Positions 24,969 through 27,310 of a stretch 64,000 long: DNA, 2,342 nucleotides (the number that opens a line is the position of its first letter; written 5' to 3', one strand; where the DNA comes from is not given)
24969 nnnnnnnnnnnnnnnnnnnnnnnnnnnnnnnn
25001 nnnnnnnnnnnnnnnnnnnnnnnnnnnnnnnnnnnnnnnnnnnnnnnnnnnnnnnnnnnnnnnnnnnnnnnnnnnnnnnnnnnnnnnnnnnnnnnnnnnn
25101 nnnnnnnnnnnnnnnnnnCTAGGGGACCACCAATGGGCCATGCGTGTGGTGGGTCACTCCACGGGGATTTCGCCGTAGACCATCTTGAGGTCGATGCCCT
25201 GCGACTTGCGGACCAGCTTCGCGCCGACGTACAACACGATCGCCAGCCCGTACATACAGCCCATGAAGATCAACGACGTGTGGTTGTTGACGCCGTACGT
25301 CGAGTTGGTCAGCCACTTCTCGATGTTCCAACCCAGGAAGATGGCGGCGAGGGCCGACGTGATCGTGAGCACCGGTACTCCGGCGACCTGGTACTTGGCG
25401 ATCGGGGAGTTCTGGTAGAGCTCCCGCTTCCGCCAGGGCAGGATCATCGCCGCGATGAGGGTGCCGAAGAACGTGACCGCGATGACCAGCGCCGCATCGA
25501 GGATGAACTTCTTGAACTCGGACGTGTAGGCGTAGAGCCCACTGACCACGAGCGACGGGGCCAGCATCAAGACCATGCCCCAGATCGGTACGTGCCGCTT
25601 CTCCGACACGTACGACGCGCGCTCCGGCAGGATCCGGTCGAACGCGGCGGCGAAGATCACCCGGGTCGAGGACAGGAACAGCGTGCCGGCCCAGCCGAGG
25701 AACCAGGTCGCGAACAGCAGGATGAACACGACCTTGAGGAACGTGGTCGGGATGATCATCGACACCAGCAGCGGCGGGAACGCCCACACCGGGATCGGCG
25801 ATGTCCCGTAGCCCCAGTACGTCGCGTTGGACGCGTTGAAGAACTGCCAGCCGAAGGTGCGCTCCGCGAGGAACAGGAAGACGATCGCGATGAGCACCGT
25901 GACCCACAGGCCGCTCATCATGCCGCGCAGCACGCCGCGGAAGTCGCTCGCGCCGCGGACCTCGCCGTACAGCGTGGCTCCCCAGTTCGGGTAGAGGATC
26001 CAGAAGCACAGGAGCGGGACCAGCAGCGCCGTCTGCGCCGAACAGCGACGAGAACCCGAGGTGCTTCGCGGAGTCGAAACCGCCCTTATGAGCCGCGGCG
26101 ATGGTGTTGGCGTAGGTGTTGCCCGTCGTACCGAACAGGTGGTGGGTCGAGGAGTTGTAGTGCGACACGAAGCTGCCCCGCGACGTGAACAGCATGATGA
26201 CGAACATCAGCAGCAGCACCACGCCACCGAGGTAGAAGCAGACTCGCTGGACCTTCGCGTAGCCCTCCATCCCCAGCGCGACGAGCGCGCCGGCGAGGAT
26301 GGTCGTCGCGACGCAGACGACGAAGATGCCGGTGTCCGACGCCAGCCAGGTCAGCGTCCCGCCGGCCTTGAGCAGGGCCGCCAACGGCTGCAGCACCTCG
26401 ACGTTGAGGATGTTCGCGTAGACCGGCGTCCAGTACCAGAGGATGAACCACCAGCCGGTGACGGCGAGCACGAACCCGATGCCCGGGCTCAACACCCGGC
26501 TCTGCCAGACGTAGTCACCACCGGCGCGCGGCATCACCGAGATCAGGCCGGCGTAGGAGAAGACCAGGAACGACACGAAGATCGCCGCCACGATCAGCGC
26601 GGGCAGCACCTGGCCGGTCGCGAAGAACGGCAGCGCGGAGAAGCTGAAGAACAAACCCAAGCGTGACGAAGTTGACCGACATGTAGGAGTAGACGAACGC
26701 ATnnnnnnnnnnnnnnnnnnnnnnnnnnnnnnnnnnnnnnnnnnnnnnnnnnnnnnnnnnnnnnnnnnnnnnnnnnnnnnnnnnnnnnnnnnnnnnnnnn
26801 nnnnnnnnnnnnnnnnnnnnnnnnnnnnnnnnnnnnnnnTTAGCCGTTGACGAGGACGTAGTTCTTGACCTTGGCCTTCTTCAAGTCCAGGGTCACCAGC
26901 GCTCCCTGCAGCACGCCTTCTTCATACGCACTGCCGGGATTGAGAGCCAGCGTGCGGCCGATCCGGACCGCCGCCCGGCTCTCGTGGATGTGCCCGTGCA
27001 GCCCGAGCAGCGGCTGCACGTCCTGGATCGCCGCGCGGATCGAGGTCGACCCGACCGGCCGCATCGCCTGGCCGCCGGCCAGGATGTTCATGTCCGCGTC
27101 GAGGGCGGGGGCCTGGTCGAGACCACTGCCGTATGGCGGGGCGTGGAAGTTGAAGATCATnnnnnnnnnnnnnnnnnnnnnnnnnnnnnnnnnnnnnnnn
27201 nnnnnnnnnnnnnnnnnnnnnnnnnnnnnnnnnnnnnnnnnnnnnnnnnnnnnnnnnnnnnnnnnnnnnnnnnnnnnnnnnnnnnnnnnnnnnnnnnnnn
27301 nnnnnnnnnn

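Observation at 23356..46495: Shared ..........-like box in four promoter regions of the choline/betaine genes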

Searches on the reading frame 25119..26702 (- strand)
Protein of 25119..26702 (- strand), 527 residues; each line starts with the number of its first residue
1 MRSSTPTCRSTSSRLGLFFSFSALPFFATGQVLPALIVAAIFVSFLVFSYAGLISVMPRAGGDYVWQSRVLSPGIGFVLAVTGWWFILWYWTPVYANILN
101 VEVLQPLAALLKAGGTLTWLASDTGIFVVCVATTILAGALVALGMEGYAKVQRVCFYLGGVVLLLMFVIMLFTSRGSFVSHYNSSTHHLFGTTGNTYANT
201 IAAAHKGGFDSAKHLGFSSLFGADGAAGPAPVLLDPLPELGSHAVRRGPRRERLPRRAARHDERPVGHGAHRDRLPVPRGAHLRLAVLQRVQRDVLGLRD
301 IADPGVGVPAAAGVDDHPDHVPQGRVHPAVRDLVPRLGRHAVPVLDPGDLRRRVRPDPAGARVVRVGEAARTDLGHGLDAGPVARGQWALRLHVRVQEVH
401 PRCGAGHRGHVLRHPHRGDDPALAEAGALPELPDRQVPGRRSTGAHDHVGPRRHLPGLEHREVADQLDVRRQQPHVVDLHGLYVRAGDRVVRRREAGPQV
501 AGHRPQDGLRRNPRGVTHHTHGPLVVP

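Call 14: search_protein_families(library=pfam, proteins=[window:25119-26702:-])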
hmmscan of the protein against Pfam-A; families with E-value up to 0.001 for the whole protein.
window:25119-26702:- (527 aa): 2 families
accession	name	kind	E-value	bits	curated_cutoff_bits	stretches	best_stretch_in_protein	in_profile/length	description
PF13520.12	AA_permease_2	-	6.2e-08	32.4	27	1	20-212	19-207/427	Amino acid permease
PF00324.27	AA_permease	-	0.00053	19.2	24.6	1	31-195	30-180/470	Amino acid permease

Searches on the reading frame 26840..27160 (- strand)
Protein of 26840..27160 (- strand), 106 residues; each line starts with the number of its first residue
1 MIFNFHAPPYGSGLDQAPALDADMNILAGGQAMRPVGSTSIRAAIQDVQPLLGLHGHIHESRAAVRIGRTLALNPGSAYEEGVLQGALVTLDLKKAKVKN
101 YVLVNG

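Call 65: search_protein_families(library=pfam, proteins=[window:26840-27160:-], max_evalue=0.01)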
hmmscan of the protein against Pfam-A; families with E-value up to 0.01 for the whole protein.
window:26840-27160:- (106 aa): 2 families
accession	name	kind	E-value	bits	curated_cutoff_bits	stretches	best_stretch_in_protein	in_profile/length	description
PF12850.12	Metallophos_2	-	0.00079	19.9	27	1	46-93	104-151/154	Calcineurin-like phosphoesterase superfamily domain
PF14582.11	Metallophos_3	-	0.0035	17.1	28.2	1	34-99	195-255/259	Metallophosphoesterase, calcineurin superfamily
